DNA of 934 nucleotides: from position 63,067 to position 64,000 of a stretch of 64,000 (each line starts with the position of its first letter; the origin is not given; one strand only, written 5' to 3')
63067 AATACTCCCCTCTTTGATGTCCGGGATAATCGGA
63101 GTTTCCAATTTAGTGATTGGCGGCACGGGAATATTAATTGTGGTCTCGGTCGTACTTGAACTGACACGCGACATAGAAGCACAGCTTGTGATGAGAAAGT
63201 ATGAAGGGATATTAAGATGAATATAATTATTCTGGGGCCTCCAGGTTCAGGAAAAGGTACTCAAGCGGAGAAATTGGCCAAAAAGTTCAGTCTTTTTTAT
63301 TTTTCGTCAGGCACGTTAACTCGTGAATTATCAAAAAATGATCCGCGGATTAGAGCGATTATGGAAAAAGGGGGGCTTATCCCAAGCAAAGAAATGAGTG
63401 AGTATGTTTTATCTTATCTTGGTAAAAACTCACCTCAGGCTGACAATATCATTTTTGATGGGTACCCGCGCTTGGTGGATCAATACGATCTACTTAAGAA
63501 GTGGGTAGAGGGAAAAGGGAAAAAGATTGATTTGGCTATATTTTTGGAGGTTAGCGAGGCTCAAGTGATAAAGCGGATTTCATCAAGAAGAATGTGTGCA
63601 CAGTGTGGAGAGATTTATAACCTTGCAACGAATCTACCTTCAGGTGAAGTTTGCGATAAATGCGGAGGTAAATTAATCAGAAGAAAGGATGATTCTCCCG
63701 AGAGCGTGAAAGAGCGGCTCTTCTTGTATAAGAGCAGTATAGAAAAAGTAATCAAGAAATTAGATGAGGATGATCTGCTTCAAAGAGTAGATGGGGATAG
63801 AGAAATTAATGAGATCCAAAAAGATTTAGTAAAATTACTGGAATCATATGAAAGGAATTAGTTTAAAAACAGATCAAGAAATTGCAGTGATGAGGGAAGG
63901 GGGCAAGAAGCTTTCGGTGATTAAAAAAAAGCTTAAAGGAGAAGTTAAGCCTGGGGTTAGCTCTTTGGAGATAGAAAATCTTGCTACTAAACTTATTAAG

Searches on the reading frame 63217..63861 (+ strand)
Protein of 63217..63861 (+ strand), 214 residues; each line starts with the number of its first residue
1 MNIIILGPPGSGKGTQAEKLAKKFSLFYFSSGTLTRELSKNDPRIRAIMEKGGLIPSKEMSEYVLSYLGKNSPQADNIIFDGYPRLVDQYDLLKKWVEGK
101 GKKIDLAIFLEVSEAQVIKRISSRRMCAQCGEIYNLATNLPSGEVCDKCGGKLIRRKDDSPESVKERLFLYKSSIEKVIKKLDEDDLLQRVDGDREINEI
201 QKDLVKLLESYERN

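Call 83: find_encoding_contigs(protein=window:63217-63861:+, flank=10000, max_places=1)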
Protein window:63217-63861:+ (214 aa): 23 contigs read that carry it; 1 place shown.
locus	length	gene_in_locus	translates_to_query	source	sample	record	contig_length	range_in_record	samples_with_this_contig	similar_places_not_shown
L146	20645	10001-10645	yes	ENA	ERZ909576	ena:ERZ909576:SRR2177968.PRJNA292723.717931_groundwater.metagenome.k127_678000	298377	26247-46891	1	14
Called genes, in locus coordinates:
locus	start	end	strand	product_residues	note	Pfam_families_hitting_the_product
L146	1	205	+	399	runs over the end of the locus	PF00009:GTP_EFTU, PF03144:GTP_EFTU_D2, PF03143:GTP_EFTU_D3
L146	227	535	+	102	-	PF00338:Ribosomal_S10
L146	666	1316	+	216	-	PF00297:Ribosomal_L3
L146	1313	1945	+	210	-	PF00573:Ribosomal_L4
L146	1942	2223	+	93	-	PF00276:Ribosomal_L23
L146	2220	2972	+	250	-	PF00181:Ribosomal_L2_N, PF03947:Ribosomal_L2_C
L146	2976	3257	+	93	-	PF00203:Ribosomal_S19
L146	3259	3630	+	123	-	PF00237:Ribosomal_L22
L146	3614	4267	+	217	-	PF07650:KH_2, PF05316:VAR1 (weak), PF00189:Ribosomal_S3_C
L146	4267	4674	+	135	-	PF00252:Ribosomal_L16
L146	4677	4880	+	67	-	PF00831:Ribosomal_L29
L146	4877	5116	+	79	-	PF00366:Ribosomal_S17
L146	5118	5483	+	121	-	PF00238:Ribosomal_L14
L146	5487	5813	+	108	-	PF00467:KOW, PF17136:ribosomal_L24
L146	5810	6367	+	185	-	PF00281:Ribosomal_L5, PF00673:Ribosomal_L5_C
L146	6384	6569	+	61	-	PF00253:Ribosomal_S14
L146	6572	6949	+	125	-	PF00410:Ribosomal_S8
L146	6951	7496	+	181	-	PF00347:Ribosomal_L6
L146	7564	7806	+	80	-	PF00861:Ribosomal_L18p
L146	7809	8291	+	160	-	PF00333:Ribosomal_S5, PF03719:Ribosomal_S5_C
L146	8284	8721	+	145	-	PF00828:Ribosomal_L27A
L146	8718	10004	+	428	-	PF00344:SecY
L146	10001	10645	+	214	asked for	PF00406:ADK, PF13207:AAA_17, PF13238:AAA_18, PF05191:ADK_lid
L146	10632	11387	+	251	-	PF00557:Peptidase_M24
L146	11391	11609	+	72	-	PF01176:eIF-1a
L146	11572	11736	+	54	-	PF00444:Ribosomal_L36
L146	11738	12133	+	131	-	PF00416:Ribosomal_S13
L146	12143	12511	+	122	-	PF00411:Ribosomal_S11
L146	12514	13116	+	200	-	PF00163:Ribosomal_S4, PF01479:S4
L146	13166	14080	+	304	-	PF01193:RNA_pol_L, PF01000:RNA_pol_A_bac, PF03118:RNA_pol_A_CTD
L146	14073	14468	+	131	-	PF01196:Ribosomal_L17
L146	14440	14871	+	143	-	PF00572:Ribosomal_L13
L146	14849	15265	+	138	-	PF00380:Ribosomal_S9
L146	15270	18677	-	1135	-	PF25059:FN3_DSCAM-DSCAML_C (faint), PF00041:fn3, PF16656:Pur_ac_phosph_N (weak), PF01476:LysM (faint), PF13620:CarboxypepD_reg (weak)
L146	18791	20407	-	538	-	-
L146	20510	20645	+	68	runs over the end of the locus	-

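Call 92: search_protein_families(library=pfam, proteins=[L146:15270-18677:-], max_evalue=0.001)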
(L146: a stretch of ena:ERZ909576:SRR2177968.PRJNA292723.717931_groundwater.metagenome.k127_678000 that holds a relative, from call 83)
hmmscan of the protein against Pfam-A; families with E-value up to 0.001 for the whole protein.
L146:15270-18677:- (1135 aa): 6 families
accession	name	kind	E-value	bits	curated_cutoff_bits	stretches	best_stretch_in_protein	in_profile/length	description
PF00041.27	fn3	-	7.8e-13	48.9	25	1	840-924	3-82/84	Fibronectin type III domain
PF16656.11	Pur_ac_phosph_N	-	2.8e-07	31.4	30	1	845-926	8-92/93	Purple acid Phosphatase, N-terminal domain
PF13620.12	CarboxypepD_reg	-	3.2e-07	31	32.3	1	1026-1099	2-81/82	Carboxypeptidase regulatory-like domain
PF25059.1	FN3_DSCAM-DSCAML_C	-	3.5e-06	27.7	39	0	856-914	12-68/89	DSCAM/DSCAML C-terminal Fn3-like domain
PF01476.26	LysM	-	1e-05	25.8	20.9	1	961-1013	1-43/43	LysM domain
PF13715.12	CarbopepD_reg_2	-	7e-05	23.2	32.2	1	1029-1098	4-75/88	CarboxypepD_reg-like domain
